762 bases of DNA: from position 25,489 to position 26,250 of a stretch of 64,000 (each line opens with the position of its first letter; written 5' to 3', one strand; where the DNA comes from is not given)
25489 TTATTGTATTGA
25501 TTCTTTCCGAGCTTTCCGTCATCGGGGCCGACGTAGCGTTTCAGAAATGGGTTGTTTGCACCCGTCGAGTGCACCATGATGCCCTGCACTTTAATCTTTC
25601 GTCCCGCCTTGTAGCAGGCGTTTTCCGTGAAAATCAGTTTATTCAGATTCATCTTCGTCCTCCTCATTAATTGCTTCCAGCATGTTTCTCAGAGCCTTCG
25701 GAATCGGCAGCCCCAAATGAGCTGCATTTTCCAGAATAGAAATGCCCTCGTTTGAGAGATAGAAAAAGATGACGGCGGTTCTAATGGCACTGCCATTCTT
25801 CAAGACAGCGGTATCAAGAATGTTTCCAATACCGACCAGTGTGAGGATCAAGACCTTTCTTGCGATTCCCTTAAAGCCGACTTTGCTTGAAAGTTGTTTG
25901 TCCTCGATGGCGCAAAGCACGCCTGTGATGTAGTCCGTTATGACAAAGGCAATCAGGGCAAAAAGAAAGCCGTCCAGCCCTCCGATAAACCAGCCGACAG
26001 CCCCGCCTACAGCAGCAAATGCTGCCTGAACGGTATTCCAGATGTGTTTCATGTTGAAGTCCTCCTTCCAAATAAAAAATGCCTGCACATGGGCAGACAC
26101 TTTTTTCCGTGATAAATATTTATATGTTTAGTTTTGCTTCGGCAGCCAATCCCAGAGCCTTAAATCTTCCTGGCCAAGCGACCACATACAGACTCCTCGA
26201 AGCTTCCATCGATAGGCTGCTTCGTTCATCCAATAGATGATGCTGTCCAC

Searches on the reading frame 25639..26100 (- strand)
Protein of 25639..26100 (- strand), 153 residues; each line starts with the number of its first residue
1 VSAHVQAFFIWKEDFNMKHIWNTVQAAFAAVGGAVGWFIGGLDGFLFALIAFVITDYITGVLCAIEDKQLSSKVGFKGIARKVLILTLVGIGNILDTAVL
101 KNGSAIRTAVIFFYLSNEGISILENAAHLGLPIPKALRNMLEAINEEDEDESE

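Call 4: search_protein_families(library=pfam, proteins=[window:25639-26100:-], max_evalue=1)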
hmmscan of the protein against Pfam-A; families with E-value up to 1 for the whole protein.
window:25639-26100:- (153 aa): 3 families
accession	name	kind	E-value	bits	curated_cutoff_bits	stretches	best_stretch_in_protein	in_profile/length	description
PF05105.17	Phage_holin_4_1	-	8.9e-42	142.3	22.2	1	34-145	2-115/116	Bacteriophage holin family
PF25114.1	AtTam38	-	0.061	12.9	27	1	33-100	62-128/270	AtTam38 family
PF15843.10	DUF4719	-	0.071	13.3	27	1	30-65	25-60/202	Domain of unknown function (DUF4719)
